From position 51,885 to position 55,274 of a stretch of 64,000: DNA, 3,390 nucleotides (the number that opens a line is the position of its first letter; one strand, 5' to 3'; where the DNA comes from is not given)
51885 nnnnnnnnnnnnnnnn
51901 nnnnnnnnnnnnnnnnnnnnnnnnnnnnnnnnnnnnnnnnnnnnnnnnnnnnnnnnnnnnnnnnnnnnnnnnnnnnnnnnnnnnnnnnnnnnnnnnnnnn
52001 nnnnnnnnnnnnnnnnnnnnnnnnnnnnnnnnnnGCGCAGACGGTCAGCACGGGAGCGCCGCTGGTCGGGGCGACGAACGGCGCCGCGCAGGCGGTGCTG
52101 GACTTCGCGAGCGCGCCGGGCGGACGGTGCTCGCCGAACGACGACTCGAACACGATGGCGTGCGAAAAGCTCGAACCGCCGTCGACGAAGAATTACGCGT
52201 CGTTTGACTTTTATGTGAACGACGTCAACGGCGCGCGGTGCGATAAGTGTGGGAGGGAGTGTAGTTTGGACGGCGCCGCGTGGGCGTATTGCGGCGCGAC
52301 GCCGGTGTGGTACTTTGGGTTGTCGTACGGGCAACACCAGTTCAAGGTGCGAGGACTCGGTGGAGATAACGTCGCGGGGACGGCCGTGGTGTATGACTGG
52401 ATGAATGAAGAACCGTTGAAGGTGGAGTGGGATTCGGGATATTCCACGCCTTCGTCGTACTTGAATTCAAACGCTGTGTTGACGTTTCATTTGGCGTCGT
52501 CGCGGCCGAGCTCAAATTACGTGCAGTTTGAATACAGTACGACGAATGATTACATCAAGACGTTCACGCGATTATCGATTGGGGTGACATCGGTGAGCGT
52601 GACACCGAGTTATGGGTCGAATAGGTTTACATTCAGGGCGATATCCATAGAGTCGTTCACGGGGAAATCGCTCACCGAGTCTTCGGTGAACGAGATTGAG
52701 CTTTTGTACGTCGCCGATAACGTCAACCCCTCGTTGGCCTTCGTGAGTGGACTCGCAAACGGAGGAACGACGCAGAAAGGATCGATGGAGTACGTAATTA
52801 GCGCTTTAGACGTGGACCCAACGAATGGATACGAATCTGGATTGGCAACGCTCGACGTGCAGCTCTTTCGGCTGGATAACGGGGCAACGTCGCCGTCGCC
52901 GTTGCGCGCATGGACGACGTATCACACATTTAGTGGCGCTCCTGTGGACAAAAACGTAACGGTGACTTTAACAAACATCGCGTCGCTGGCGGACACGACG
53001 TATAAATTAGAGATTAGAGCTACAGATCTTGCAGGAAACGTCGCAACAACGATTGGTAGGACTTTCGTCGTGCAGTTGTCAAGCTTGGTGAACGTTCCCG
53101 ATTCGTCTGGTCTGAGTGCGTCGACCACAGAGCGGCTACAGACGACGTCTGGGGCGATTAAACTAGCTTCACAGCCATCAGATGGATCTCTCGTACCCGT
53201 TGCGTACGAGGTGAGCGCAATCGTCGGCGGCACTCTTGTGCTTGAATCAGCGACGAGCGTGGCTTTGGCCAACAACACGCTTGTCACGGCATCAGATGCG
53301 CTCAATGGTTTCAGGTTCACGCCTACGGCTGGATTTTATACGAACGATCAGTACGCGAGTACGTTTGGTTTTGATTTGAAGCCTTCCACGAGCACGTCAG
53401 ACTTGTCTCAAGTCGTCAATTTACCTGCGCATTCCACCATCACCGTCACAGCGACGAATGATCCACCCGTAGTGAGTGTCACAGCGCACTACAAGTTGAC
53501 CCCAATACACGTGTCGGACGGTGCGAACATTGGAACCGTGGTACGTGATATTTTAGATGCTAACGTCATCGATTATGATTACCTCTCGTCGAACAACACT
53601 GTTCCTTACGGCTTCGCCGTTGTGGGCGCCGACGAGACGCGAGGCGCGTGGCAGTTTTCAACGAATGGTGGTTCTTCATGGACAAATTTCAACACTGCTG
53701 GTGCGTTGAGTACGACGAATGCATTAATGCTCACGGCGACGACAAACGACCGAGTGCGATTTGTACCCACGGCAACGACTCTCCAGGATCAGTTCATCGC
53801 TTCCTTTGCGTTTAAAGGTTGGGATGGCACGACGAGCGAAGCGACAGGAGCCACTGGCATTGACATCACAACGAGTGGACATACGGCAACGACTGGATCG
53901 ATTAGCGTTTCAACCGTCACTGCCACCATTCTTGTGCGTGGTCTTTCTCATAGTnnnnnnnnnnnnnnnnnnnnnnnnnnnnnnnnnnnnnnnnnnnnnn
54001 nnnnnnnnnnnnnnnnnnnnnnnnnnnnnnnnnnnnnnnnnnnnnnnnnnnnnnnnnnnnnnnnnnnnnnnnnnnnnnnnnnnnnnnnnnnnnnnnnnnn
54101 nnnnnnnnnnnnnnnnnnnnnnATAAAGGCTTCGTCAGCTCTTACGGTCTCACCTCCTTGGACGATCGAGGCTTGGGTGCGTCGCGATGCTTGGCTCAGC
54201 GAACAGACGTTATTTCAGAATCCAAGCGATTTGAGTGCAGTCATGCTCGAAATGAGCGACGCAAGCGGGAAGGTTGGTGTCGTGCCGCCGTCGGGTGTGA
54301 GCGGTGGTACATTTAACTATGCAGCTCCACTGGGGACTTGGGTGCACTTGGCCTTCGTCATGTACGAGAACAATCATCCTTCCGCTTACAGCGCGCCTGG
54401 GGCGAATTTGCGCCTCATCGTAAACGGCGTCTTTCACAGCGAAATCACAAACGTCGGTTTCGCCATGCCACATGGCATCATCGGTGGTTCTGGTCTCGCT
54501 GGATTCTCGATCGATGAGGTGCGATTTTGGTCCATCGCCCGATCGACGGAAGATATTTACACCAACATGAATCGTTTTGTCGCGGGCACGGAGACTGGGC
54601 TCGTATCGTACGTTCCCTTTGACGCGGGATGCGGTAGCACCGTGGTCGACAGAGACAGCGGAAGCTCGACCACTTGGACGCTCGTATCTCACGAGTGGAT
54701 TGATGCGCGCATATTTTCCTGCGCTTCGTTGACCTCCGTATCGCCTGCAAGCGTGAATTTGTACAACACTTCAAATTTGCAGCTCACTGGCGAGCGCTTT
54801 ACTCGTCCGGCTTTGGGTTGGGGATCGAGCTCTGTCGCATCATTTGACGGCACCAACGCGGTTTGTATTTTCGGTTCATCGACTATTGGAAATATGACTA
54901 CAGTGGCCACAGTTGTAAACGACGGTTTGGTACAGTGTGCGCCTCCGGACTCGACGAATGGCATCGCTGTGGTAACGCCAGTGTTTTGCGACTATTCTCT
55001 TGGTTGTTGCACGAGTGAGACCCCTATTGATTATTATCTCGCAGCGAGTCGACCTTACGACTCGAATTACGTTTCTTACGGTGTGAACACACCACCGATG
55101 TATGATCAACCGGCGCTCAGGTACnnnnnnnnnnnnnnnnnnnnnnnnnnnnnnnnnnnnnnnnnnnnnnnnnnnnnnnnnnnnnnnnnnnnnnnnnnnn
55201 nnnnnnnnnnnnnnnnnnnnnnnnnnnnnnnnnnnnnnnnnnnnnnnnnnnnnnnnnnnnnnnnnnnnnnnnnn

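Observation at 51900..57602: Single-exon 5.7-kb gene for a giant IPT/TIG plus LamG-like plus 'DxAGN' Ig-like surface protein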

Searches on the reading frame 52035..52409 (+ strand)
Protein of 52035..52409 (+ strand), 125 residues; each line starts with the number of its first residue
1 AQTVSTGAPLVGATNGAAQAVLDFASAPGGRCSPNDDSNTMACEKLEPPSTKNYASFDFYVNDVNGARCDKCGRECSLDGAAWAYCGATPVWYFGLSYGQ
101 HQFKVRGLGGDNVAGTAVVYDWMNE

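Call 28: search_protein_families(library=pfam, proteins=[window:52035-52409:+], max_evalue=5)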
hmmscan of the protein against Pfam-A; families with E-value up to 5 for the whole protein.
window:52035-52409:+ (125 aa): 1 family
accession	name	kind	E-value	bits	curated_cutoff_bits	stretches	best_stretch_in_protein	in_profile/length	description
PF01723.21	Chorion_1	-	4.2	7.8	22.3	1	72-117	23-67/169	Chorion protein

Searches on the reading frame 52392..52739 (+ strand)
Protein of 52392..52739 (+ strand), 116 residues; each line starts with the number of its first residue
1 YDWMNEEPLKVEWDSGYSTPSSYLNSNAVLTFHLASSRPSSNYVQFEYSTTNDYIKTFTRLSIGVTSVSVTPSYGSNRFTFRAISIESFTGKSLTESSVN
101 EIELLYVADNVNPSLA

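Call 28: search_protein_families(library=pfam, proteins=[window:52392-52739:+], max_evalue=5)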
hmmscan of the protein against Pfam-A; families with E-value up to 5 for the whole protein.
window:52392-52739:+ (116 aa): 0 families
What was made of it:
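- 52416..52727 (+): Residues 173-276: Ig-like module 2. Same register and pattern as the next Big_13-type repeat; its terminal motif is degenerate. No Pfam hit on its own (call 28), so the assignment is inferred.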

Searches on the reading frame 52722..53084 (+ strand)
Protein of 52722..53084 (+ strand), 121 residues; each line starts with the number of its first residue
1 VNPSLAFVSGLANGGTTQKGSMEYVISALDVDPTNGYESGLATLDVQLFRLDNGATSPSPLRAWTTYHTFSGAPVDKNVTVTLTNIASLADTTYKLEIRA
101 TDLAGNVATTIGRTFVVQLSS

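Call 28: search_protein_families(library=pfam, proteins=[window:52722-53084:+], max_evalue=5)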
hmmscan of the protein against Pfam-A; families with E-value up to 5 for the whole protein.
window:52722-53084:+ (121 aa): 2 families
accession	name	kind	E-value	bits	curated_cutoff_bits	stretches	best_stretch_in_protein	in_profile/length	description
PF19077.6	Big_13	-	4.8e-05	24.2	27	1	73-112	56-95/102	Bacterial Ig-like domain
PF12245.14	Big_3_2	-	0.01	16.4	23.3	1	87-117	91-120/122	Bacterial Ig-like domain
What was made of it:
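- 52728..53078 (+): Residues 277-393: Ig-like module 3, carrying the only exact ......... Pfam Big_13 E 4.8e-5 (24.2 bits, cut-off 27) and Big_3_2 E 0.01 (call 28).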

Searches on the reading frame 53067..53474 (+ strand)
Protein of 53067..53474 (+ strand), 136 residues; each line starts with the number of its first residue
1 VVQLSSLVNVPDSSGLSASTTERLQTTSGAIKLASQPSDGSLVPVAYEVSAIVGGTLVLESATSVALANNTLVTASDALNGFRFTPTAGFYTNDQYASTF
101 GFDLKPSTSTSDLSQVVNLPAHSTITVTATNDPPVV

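Call 28: search_protein_families(library=pfam, proteins=[window:53067-53474:+], max_evalue=5)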
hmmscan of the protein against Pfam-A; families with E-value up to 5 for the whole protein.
window:53067-53474:+ (136 aa): 1 family
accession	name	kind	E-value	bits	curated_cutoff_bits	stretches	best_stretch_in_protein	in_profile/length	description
PF17803.7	Cadherin_4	-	3.4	8.7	25.1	1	123-136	3-16/71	Bacterial cadherin-like domain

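Call 50: search_protein_families(library=ncbifam, proteins=[window:53067-53474:+], max_evalue=5)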
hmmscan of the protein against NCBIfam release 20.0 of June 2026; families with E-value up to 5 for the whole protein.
window:53067-53474:+ (136 aa): 0 families

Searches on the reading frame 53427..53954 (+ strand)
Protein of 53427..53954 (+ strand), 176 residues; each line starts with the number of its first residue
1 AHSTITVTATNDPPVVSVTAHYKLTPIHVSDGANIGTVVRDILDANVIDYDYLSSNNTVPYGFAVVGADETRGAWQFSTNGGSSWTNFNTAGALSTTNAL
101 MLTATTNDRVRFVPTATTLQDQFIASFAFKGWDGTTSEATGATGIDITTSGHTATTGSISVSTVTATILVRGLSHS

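Call 28: search_protein_families(library=pfam, proteins=[window:53457-53954:+], max_evalue=5)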
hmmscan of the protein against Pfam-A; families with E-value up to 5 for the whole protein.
window:53457-53954:+ (166 aa): 0 families

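Call 49: search_protein_families(library=pfam, proteins=[window:53427-53954:+], max_evalue=5)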
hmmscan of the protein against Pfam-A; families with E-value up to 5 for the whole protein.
window:53427-53954:+ (176 aa): 0 families

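Call 50: search_protein_families(library=ncbifam, proteins=[window:53427-53954:+], max_evalue=5)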
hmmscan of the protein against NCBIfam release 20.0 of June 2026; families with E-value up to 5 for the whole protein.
window:53427-53954:+ (176 aa): 0 families

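Call 75: find_related_loci(query=A5, collection=genome_contigs, flank=1000)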
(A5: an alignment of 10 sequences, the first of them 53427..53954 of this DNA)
Query A5 (176 aa) in genome_contigs; peptide patterns used: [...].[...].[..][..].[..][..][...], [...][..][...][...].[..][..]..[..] (x = any residue, [..] = any of these).
600 stretches matched a pattern (row limit reached: there are more); 503 encode a relative of the query (tblastn E <= 1e-3); the best 80 are kept; 78 distinct loci.
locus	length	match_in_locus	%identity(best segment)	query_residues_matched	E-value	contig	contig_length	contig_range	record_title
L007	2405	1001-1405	40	5-151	1e-25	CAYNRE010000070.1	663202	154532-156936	MAG TPA_asm: uncultured Pirellulales bacterium isolate binchicken_co200_123 genome assembly, contig: k141_477269, whole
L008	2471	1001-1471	39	1-170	1e-25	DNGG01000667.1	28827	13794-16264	MAG TPA_asm: Cyanobacteria bacterium UBA11372 contig_368, whole genome shotgun sequence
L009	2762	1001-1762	44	3-170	7e-24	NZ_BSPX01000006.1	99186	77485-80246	Zoogloea oryzae strain NBRC 102407 sequence006, whole genome shotgun sequence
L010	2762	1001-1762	43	3-170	1e-23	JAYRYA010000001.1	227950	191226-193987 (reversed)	MAG: Zoogloea sp. isolate EBPR_s431bin.12 NODE_78_length_227950_cov_3.040084, whole genome shotgun sequence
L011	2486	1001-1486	34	1-176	1e-23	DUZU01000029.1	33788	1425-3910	MAG TPA_asm: Deltaproteobacteria bacterium isolate MAG_22204_dsfv_001 Ga0224496_10000336, whole genome shotgun sequence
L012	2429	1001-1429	39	4-151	3e-23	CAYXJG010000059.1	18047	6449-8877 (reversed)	MAG TPA_asm: uncultured bacterium isolate SRP141376_co3_392 genome assembly, contig: NODE_8418_length_18047_cov_7.943697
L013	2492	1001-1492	37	4-176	1e-22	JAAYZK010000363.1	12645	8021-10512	MAG: Planctomycetota bacterium isolate AS06rmzACSIP_316 466811_AS06, whole genome shotgun sequence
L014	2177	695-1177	35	1-171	1e-22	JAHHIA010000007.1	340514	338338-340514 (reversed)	MAG: Scytolyngbya sp. HA4215-MV1 scaffold_12_c1, whole genome shotgun sequence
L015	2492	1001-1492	36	4-175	1e-22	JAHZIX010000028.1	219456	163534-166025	MAG: Deltaproteobacteria bacterium isolate P_S1_bin.14 k141_1008764, whole genome shotgun sequence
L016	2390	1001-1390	42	4-151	3e-22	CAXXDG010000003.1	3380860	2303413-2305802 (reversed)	MAG: Desulfobulbaceae bacterium isolate 52a12dbd-381b-4cd8-bae8-7ed2e1e98fd8 genome assembly, contig: contig_3, whole ge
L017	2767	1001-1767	43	1-122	5e-22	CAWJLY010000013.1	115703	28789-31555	MAG: uncultured beta proteobacterium isolate MFD02581.bin.2.160 genome assembly, contig: contig_47297, whole genome shot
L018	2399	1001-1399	39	11-151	7e-22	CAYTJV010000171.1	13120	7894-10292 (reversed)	MAG TPA_asm: uncultured Planctomycetaceae bacterium isolate SRP302447_co3_119 genome assembly, contig: NODE_13239_length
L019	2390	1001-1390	39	1-143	9e-22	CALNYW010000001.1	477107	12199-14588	MAG: uncultured Gammaproteobacteria bacterium isolate HOU_bin.0085 genome assembly, contig: contig_13784, whole genome s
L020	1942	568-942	43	4-136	6e-23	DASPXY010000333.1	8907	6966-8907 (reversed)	MAG TPA_asm: Gemmataceae bacterium isolate SMAG_U11579 k141_24790, whole genome shotgun sequence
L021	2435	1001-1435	36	4-154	2e-21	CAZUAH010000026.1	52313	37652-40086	MAG TPA_asm: uncultured Pirellulaceae bacterium isolate SRP077602_co5_269 genome assembly, contig: NODE_3023_length_5231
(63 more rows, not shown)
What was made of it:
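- They were confirmed in Planctomycetota, Cyanobacteria, Proteobacteria, Myxococcota and other bacterial phyla at 33-44% identity (call 75).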

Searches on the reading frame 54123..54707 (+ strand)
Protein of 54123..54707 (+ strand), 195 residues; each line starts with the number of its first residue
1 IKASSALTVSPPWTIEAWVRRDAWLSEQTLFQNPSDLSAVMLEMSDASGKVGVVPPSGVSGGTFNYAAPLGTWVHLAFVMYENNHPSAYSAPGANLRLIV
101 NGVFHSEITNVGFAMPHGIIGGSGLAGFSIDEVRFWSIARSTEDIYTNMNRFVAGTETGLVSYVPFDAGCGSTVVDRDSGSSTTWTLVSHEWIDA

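Call 72: find_related_loci(query=A4, collection=viral_contigs, flank=3000)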
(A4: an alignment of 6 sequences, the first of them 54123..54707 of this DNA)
Query A4 (195 aa) in viral_contigs; peptide patterns used: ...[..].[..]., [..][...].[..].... (x = any residue, [..] = any of these).
52 stretches matched a pattern, but none encodes a relative of the query by tblastn (E <= 1e-3).

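Call 73: search_solved_structures(query=A4, max_evalue=1, show_alignments=2)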
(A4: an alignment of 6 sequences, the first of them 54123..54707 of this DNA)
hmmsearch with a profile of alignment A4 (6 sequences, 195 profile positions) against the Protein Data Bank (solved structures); distinct sequences matched with E-value up to 1: 1.
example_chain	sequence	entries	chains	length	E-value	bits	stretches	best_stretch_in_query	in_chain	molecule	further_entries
4dqa_A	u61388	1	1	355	0.046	16.5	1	13-168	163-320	uncharacterized protein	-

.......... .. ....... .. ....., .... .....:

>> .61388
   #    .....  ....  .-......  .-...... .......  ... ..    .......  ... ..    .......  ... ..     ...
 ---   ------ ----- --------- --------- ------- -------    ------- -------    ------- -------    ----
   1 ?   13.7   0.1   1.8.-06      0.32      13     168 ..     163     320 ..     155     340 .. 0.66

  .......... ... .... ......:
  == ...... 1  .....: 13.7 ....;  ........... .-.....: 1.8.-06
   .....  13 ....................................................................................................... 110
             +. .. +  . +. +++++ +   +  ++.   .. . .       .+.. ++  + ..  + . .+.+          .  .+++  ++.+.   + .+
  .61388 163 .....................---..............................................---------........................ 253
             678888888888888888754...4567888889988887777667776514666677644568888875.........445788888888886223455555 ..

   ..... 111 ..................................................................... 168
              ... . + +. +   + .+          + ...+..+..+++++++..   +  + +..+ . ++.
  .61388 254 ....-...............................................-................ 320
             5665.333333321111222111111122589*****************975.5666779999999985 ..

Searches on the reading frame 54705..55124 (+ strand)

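Call 28: search_protein_families(library=pfam, proteins=[window:54705-55124:+], max_evalue=5)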
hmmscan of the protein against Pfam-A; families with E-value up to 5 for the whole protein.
window:54705-55124:+ (140 aa): 1 family
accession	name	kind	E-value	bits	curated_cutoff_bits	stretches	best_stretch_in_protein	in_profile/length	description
PF01833.30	TIG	-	0.00049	20.5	20.9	1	8-88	2-64/84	IPT/TIG domain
